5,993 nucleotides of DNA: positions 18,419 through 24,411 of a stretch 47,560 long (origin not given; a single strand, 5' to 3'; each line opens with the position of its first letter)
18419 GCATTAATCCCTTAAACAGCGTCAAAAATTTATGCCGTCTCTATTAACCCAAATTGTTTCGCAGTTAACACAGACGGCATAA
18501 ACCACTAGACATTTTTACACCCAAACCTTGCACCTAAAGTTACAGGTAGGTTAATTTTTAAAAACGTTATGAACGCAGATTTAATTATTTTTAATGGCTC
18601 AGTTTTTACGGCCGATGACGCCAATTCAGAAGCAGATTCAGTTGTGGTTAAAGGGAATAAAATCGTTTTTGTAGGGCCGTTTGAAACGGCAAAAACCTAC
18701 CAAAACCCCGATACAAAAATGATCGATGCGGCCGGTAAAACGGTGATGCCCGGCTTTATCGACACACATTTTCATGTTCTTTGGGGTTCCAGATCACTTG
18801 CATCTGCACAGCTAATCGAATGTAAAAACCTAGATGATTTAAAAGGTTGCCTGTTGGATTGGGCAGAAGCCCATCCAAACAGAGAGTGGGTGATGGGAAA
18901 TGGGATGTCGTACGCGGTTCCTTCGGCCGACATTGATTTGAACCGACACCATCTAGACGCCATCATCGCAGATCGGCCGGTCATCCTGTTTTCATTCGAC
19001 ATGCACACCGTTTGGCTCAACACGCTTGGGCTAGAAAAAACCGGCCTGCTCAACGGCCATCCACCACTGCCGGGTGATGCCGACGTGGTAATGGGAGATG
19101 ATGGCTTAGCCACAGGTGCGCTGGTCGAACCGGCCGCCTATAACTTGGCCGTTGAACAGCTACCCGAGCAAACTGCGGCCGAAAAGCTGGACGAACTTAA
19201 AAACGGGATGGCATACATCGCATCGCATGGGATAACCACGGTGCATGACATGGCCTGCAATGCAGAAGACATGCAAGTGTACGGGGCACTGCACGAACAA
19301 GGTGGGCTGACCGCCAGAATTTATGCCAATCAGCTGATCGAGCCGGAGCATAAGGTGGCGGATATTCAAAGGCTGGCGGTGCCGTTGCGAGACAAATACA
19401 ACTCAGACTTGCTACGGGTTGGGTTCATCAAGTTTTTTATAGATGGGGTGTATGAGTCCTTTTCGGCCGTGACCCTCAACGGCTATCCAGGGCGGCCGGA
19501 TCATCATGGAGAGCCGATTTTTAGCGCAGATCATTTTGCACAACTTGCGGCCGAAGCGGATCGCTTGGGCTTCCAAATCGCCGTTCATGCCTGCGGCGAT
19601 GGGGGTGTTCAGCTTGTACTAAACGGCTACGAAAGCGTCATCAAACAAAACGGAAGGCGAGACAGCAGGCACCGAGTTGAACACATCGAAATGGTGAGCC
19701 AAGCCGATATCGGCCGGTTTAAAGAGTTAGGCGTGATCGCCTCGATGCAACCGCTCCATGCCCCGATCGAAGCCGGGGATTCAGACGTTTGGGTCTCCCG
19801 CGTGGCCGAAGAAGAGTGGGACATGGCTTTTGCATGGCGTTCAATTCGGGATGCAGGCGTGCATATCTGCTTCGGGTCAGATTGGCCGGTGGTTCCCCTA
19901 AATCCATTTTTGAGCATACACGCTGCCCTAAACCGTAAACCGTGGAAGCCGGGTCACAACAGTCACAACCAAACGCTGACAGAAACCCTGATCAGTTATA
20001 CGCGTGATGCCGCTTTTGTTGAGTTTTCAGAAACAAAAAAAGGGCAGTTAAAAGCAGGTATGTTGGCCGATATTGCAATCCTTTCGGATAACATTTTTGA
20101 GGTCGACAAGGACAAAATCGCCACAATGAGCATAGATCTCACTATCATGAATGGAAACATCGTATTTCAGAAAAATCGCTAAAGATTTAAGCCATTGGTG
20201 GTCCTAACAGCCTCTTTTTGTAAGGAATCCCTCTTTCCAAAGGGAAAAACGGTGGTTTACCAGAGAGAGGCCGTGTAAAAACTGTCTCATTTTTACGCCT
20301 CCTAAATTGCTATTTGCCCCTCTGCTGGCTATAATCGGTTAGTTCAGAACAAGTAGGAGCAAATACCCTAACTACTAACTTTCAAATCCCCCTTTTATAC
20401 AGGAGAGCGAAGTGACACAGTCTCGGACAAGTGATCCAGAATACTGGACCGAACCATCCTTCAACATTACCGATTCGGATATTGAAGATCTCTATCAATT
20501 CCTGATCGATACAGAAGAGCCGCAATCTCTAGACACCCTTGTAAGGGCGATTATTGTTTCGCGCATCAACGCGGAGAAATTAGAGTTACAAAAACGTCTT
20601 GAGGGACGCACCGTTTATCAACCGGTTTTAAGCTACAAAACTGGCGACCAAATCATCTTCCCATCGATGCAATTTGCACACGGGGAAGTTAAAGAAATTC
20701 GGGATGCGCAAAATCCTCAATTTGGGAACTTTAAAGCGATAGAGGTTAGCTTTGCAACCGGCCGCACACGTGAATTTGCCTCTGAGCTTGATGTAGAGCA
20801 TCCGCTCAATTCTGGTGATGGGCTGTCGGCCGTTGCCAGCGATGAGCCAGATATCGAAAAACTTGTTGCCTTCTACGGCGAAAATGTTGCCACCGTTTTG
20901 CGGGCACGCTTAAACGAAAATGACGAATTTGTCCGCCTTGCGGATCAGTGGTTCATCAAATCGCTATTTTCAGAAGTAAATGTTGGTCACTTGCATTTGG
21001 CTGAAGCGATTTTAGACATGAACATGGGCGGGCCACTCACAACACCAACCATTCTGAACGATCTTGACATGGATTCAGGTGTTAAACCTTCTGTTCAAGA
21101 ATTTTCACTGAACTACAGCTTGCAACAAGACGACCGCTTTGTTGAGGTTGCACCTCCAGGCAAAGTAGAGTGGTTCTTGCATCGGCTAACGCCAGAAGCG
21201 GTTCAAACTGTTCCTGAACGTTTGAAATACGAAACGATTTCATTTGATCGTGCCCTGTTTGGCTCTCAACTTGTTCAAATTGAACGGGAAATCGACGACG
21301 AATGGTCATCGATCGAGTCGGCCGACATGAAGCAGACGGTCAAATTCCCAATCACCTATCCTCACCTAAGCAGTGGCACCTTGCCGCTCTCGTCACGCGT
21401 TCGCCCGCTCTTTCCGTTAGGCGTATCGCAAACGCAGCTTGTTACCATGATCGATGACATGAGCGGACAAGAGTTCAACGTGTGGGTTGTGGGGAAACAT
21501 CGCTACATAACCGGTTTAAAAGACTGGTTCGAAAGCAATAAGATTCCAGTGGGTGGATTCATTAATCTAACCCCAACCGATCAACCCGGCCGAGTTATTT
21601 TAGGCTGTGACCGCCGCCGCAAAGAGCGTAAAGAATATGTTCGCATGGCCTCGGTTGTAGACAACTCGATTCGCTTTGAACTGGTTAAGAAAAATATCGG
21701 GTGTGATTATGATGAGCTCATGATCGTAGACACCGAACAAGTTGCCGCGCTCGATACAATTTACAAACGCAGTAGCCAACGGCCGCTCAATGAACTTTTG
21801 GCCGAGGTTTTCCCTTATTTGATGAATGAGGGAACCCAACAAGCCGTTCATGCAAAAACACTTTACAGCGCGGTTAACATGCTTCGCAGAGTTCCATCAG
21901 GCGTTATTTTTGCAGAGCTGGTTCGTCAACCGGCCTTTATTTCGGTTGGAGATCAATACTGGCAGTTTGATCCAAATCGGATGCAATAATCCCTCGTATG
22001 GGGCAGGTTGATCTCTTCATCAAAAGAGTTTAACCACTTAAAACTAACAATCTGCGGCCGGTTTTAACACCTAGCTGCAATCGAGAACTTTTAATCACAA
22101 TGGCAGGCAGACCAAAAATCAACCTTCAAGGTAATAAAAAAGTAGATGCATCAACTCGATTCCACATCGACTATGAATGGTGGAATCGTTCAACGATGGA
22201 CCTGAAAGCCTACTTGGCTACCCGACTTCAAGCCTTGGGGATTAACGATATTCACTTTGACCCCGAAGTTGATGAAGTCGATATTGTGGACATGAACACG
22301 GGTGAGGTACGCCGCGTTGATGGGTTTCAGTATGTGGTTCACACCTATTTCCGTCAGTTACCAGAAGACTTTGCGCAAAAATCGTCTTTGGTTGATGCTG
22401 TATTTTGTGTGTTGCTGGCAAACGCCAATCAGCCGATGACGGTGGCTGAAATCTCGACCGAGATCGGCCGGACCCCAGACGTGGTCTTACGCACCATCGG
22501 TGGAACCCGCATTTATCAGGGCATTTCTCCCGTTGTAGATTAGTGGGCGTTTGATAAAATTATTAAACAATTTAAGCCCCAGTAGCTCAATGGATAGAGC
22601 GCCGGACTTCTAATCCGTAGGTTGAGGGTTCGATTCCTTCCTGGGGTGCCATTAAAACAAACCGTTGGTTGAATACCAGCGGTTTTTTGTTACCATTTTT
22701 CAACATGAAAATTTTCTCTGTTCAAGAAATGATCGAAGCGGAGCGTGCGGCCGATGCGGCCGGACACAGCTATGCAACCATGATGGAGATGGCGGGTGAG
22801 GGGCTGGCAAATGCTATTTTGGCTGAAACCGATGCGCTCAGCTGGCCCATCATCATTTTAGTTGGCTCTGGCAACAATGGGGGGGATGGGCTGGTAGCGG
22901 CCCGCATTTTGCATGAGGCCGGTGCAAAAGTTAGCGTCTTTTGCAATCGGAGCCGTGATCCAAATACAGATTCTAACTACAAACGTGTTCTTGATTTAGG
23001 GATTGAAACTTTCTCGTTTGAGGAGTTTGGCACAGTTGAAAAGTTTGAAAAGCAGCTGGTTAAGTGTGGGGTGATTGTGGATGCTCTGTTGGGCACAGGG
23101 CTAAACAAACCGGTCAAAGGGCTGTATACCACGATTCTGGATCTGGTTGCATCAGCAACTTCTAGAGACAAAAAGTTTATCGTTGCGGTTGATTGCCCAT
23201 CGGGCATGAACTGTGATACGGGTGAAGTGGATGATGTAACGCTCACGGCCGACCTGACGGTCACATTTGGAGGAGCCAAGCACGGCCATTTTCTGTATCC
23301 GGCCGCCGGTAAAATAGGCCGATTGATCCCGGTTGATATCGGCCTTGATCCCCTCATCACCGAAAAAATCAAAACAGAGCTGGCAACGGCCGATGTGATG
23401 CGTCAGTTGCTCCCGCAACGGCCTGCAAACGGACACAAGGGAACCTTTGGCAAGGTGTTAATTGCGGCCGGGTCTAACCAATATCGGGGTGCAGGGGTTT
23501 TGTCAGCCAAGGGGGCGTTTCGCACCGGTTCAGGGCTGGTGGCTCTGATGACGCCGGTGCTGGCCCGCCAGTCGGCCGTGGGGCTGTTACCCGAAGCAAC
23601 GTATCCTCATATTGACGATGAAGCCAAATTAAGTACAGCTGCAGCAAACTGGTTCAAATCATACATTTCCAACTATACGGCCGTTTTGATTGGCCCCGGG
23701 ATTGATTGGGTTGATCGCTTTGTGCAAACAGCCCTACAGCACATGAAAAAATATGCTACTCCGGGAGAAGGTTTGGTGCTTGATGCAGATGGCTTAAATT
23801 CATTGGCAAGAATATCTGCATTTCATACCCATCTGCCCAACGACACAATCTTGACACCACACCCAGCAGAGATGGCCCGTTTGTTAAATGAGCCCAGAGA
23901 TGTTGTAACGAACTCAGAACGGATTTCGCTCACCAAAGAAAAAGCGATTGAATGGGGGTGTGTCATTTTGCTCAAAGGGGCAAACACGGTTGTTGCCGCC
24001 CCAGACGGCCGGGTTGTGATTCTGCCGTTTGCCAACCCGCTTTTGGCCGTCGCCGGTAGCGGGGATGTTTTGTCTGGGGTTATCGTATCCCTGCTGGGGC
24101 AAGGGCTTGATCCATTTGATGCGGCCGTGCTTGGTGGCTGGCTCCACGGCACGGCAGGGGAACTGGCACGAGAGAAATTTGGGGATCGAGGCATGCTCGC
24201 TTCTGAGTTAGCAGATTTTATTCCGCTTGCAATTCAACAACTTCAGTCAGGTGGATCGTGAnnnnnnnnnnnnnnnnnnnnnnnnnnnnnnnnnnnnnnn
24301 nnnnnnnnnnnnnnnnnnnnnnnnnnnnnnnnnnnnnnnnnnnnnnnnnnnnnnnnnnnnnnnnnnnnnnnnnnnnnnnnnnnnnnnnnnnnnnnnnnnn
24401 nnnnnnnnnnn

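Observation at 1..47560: CGGCCG is a hyper-abundant iterated palindrome across the whole window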

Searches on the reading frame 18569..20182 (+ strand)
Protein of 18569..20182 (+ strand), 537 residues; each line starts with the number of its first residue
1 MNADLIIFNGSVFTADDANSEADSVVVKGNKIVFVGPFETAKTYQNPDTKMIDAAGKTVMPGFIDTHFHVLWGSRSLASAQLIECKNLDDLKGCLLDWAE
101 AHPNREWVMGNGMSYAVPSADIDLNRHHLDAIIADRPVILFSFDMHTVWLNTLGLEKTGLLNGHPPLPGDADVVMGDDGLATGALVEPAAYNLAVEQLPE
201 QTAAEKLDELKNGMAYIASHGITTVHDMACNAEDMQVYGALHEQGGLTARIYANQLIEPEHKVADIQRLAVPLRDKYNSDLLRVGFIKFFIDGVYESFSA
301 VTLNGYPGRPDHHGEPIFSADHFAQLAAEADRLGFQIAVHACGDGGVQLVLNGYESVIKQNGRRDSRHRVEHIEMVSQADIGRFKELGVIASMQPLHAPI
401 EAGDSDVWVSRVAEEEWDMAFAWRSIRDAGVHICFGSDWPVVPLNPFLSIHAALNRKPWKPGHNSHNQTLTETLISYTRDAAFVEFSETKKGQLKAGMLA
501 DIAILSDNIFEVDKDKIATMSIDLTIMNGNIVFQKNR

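Call 6: search_protein_families(library=pfam, proteins=[window:18569-20182:+])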
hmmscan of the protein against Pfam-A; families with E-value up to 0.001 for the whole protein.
window:18569-20182:+ (537 aa): 2 families
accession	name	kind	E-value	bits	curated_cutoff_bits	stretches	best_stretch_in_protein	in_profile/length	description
PF07969.17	Amidohydro_3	-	3.5e-96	324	29.7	1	51-533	2-472/472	Amidohydrolase family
PF01979.26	Amidohydro_1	-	1.2e-10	41.6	25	1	212-532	40-345/345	Amidohydrolase family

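Call 8: find_encoding_contigs(protein=window:18569-20182:+, flank=10000, max_places=6)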
Protein window:18569-20182:+ (537 aa): no gene with exactly this product is on record in the collection.

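Call 9: find_related_loci(query=window:18569-20182:+, collection=genome_contigs, flank=10000)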
Query window:18569-20182:+ (537 aa) in genome_contigs; peptide patterns used: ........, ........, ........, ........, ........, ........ (x = any residue, [..] = any of these).
72 stretches matched a pattern; 2 encode a relative of the query (tblastn E <= 1e-3); 2 distinct loci.
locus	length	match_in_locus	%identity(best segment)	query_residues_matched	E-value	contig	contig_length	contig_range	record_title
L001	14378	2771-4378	79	1-536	0e+0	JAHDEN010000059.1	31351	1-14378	MAG: Chloroflexota bacterium isolate MAG-182 RZ_3985, whole genome shotgun sequence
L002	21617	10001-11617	70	1-536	0e+0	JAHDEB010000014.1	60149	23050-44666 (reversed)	MAG: Chloroflexota bacterium isolate MAG-171 RZ_1378, whole genome shotgun sequence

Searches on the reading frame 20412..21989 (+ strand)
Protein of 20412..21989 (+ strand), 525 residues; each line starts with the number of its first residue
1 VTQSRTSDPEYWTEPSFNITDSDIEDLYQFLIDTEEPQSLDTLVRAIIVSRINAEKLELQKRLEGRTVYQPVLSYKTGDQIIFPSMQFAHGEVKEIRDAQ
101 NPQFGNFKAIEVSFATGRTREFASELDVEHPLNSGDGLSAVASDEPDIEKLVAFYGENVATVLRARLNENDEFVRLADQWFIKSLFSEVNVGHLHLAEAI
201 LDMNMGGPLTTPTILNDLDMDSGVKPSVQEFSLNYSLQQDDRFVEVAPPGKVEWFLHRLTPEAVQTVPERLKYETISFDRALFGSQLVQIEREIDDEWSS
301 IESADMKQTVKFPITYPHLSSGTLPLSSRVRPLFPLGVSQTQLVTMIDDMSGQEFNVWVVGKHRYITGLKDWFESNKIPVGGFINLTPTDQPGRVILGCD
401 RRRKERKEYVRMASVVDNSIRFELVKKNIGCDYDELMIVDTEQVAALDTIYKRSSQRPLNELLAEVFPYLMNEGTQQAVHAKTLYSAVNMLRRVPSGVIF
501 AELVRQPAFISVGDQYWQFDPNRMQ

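Call 6: search_protein_families(library=pfam, proteins=[window:20412-21989:+])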
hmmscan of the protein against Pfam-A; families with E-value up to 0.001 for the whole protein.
window:20412-21989:+ (525 aa): 0 families

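Call 46: search_protein_families(library=ncbifam, proteins=[window:20412-21989:+], max_evalue=0.01)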
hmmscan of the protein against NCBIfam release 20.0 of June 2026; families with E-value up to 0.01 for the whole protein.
window:20412-21989:+ (525 aa): 0 families

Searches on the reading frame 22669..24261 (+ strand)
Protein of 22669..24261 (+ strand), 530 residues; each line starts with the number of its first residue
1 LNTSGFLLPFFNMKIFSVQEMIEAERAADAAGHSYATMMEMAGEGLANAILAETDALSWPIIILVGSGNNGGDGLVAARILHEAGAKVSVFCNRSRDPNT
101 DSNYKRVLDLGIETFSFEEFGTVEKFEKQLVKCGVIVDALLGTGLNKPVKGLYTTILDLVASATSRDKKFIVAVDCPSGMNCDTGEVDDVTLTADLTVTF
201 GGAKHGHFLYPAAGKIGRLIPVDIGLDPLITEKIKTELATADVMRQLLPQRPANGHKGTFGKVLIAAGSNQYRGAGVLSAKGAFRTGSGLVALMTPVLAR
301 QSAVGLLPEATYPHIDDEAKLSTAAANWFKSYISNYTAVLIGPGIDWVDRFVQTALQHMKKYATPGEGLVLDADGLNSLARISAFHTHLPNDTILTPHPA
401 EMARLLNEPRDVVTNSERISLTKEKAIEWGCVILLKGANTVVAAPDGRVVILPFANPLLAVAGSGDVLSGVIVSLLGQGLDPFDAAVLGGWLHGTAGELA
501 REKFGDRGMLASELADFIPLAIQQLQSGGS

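Call 6: search_protein_families(library=pfam, proteins=[window:22669-24261:+])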
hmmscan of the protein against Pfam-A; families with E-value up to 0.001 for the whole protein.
window:22669-24261:+ (530 aa): 3 families
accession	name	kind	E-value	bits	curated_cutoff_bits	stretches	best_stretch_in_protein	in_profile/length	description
PF01256.23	Carb_kinase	-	6.6e-52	176.8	27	1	263-519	1-241/242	NAD(P)H-hydrate dehydratase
PF03853.21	YjeF_N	-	1.6e-40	139.2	24.9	1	37-206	3-169/169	YjeF-related protein N-terminus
PF02110.20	HK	-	0.00033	20.5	27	1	416-517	138-240/247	Hydroxyethylthiazole kinase family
